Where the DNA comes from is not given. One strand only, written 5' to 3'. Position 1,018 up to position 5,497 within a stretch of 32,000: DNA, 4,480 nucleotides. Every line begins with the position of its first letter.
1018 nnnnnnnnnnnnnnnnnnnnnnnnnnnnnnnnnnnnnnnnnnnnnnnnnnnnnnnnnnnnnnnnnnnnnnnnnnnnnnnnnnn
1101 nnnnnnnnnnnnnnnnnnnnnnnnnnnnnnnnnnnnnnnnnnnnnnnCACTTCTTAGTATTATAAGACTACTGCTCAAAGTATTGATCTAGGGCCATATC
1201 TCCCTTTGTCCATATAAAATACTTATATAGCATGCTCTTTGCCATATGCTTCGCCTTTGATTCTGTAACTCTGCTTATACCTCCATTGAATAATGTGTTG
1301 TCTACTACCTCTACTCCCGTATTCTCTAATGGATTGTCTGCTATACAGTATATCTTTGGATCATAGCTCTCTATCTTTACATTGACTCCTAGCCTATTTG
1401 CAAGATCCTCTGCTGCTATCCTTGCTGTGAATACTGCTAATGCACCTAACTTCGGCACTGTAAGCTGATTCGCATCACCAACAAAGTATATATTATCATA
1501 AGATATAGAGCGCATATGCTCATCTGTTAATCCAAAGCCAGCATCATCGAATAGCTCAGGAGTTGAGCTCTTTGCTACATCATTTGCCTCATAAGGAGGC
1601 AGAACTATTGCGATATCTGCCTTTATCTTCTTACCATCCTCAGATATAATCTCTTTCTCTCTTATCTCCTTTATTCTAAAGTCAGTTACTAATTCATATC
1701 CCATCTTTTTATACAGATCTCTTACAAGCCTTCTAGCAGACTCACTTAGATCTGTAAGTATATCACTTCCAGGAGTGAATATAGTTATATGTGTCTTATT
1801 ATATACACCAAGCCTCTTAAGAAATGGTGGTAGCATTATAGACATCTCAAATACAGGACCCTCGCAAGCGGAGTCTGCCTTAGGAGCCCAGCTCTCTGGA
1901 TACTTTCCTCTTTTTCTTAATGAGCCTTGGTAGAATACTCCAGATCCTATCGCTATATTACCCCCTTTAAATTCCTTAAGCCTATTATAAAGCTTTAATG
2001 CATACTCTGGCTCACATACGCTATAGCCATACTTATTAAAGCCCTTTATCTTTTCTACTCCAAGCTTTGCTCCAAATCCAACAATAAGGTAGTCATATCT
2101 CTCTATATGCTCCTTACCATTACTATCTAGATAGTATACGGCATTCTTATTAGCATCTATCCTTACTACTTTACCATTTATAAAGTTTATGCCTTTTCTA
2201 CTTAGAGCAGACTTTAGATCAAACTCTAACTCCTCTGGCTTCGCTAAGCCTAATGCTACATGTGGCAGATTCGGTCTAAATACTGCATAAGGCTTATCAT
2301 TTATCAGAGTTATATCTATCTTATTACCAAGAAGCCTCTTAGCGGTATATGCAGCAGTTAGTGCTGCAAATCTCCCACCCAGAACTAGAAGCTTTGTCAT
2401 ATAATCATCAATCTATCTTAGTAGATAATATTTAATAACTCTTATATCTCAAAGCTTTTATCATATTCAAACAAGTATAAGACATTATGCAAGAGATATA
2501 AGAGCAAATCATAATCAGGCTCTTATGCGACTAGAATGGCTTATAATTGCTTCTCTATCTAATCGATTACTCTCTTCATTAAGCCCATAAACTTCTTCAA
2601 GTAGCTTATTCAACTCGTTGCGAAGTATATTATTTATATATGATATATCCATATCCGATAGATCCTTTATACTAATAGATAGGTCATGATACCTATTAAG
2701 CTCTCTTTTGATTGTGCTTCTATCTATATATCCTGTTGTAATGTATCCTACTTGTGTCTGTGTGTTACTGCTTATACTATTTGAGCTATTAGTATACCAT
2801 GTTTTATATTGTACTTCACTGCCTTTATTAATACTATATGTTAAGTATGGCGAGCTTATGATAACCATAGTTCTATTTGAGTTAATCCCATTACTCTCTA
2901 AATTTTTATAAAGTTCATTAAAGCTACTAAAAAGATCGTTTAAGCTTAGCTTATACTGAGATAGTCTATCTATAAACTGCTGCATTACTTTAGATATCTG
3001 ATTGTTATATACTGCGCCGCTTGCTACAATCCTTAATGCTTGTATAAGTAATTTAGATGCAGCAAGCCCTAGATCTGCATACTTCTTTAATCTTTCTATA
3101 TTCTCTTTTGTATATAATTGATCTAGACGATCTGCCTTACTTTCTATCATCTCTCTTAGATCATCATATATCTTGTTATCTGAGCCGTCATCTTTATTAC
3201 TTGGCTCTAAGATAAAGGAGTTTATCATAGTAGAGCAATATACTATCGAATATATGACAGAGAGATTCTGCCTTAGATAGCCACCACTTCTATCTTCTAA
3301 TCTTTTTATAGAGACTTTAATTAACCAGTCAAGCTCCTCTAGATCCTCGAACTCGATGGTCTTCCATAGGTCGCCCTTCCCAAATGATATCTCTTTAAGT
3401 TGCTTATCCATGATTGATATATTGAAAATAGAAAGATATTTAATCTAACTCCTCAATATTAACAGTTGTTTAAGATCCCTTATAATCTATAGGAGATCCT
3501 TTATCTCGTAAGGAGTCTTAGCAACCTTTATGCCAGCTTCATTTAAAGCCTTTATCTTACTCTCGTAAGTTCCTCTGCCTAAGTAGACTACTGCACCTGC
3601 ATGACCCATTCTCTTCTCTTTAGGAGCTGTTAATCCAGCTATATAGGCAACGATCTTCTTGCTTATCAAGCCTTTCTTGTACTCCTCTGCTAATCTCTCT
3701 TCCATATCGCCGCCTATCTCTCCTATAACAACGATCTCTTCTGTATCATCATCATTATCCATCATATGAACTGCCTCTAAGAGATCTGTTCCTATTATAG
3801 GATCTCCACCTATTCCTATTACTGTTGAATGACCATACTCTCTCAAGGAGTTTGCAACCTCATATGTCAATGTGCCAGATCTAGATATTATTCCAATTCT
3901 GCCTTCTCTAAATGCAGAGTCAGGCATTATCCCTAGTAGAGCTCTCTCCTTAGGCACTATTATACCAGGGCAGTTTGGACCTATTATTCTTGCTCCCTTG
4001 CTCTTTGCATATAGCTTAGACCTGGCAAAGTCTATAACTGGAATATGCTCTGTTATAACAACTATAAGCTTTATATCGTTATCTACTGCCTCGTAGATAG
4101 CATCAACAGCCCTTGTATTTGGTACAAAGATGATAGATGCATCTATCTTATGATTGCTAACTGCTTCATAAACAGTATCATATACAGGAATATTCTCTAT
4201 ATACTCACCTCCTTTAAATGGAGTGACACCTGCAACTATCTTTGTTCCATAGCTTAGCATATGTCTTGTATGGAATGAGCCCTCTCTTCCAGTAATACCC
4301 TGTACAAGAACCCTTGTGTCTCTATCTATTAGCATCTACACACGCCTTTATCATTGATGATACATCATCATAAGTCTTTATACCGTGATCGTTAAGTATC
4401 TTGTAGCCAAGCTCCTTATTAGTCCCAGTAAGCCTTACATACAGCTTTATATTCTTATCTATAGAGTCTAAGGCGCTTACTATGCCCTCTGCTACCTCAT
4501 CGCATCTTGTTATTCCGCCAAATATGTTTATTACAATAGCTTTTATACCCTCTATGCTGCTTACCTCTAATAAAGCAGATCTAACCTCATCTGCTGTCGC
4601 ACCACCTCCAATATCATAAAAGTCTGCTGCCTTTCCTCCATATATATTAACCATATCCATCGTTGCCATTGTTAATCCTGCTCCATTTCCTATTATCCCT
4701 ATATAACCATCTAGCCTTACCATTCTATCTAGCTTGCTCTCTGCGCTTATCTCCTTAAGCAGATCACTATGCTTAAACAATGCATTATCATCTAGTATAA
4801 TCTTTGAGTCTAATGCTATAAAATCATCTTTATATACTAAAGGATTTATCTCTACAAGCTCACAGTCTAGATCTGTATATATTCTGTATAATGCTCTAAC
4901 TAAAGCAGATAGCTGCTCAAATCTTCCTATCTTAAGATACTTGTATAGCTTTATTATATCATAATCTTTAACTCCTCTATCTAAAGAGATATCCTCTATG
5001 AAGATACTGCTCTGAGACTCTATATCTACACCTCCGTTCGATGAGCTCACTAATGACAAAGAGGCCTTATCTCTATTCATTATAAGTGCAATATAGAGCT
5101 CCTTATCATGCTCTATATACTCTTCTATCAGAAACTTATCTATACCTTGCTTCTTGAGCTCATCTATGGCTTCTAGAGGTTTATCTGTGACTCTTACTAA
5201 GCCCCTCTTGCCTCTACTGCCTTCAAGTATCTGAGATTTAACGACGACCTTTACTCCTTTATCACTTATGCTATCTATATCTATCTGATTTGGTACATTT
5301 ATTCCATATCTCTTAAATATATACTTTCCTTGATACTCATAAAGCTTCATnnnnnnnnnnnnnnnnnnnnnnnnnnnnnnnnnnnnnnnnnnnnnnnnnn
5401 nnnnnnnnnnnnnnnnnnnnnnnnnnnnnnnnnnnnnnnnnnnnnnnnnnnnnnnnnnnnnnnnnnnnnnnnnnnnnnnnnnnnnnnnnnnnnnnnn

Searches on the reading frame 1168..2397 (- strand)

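Call 39: search_protein_families(library=pfam, proteins=[window:1168-2397:-], max_evalue=0.0001)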
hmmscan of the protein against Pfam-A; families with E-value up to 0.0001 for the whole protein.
window:1168-2397:- (409 aa): 1 family
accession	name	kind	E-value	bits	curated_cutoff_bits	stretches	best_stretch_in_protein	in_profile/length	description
PF07992.20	Pyr_redox_2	-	5.7e-21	75.6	26.1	1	2-310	2-277/291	Pyridine nucleotide-disulphide oxidoreductase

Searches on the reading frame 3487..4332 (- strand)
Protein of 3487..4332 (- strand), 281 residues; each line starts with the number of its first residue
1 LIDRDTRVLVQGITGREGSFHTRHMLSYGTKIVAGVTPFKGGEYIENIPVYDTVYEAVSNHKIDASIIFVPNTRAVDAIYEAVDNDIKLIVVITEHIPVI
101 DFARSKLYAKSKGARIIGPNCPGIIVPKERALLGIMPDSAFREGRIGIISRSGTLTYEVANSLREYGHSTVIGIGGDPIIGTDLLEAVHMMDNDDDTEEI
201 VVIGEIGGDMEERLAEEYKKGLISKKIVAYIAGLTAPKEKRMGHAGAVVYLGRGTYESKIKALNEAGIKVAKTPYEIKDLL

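Call 39: search_protein_families(library=pfam, proteins=[window:3487-4332:-], max_evalue=0.0001)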
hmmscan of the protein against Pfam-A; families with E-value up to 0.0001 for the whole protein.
window:3487-4332:- (281 aa): 4 families
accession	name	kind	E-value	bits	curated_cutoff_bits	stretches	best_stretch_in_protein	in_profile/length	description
PF02629.25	CoA_binding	-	8.4e-29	100.6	22.3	1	3-96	1-97/97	CoA binding domain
PF00549.24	Ligase_CoA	-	1.2e-15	58.1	24.5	1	149-267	1-126/128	CoA-ligase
PF13380.12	CoA_binding_2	-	3.4e-07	31.2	22.8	1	20-125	18-114/116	CoA binding domain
PF13607.11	Succ_CoA_lig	-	4.1e-07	30.3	27.4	1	143-277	1-131/138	Succinyl-CoA ligase like flavodoxin domain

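Call 41: find_related_loci(query=window:3487-4332:-, collection=genome_contigs, flank=1000)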
Query window:3487-4332:- (281 aa) in genome_contigs; peptide patterns used: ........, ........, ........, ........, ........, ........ (x = any residue, [..] = any of these).
599 stretches matched a pattern (row limit reached: there are more); 541 encode a relative of the query (tblastn E <= 1e-3); the best 80 are kept; 80 distinct loci.
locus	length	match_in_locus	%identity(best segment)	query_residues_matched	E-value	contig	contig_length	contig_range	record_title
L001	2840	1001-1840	73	1-281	3e-132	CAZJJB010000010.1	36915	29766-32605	MAG TPA_asm: uncultured Desulfurococcales archaeon isolate SRP041649_co1_29 genome assembly, contig: NODE_137_length_369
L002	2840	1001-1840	70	1-281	2e-132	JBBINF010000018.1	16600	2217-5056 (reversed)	MAG: Sulfolobales archaeon isolate TCF170221_bin_25 NODE_89_length_16600_cov_5.677365, whole genome shotgun sequence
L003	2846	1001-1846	68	1-281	9e-129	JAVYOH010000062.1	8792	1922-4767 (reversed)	MAG: Saccharolobus sp. isolate DRTY-1_201705_bins_33 DRTY-1_201705_bins_33_scaffold_62, whole genome shotgun sequence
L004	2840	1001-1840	69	1-281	7e-127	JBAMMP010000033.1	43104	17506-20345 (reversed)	MAG: Sulfolobaceae archaeon isolate MAG34 ExploCarb_3811S_S4_71_length_43104_cov_63, whole genome shotgun sequence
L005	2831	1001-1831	70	1-277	1e-126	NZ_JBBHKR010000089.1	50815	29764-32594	Stygiolobus sp. CP850M NODE_13_length_50815_cov_25.884227, whole genome shotgun sequence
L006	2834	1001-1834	69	1-279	5e-126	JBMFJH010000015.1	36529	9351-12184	MAG: Thermoprotei archaeon isolate KM4331-12 NODE_15_length_36529_cov_22.613409, whole genome shotgun sequence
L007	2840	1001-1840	73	1-281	4e-123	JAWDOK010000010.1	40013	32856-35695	MAG: Acidianus hospitalis isolate RHS.bin.1 NODE_38_length_40013_cov_28.221, whole genome shotgun sequence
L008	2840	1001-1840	68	1-281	5e-115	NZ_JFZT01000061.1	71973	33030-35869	Candidatus Acidianus copahuensis strain ALE1 ctg7180000000579, whole genome shotgun sequence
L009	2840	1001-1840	68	1-281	7e-113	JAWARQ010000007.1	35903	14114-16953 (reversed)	MAG: Sulfolobaceae archaeon isolate ZMQL_201912_bins_5 ZMQL_201912_bins_5_scaffold_7, whole genome shotgun sequence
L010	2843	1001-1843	57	1-281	3e-99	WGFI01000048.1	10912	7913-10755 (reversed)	MAG: candidate division WOR-3 bacterium isolate S146_79 k151_317757, whole genome shotgun sequence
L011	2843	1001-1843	56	1-281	7e-98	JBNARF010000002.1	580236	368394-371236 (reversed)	MAG: Candidatus Hydrothermia bacterium isolate Kamch4316-2DMB-08 bin10.fa-2, whole genome shotgun sequence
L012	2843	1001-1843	56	1-281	3e-97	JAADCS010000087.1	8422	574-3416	MAG: Thermotogota bacterium isolate L_MaxBin.031 contig-127_10830, whole genome shotgun sequence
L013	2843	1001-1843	55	1-281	1e-94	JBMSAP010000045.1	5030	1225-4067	MAG: Candidatus Caldipriscus sp. isolate Caldipriscus-CON-C-r02 Caldipriscus-CON-C-r02_k141_560143, whole genome shotgun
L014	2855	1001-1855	54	1-281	2e-94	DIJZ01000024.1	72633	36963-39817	MAG TPA_asm: candidate division WOR-3 bacterium UBA5631 UBA5631_contig_77798, whole genome shotgun sequence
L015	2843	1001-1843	55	1-281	5e-94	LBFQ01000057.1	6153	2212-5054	MAG: Candidatus Caldipriscus sp. T1.2 2547288317_T1.2_scf1119030634129.57, whole genome shotgun sequence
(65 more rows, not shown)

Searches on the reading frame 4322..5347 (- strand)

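Call 39: search_protein_families(library=pfam, proteins=[window:4322-5347:-], max_evalue=0.0001)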
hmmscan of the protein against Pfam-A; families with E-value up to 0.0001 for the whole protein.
window:4322-5347:- (341 aa): 3 families
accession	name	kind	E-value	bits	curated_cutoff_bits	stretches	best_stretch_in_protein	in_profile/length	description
PF08442.15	ATP-grasp_2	-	4.6e-27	95.4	29.5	1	1-171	1-201/202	ATP-grasp domain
PF00549.24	Ligase_CoA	-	7.4e-19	68.6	24.5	1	221-329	3-118/128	CoA-ligase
PF24948.1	Citrate_synth_N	-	2.7e-18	66.6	83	1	32-193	52-228/232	ATP-citrate synthase ATP-grasp domain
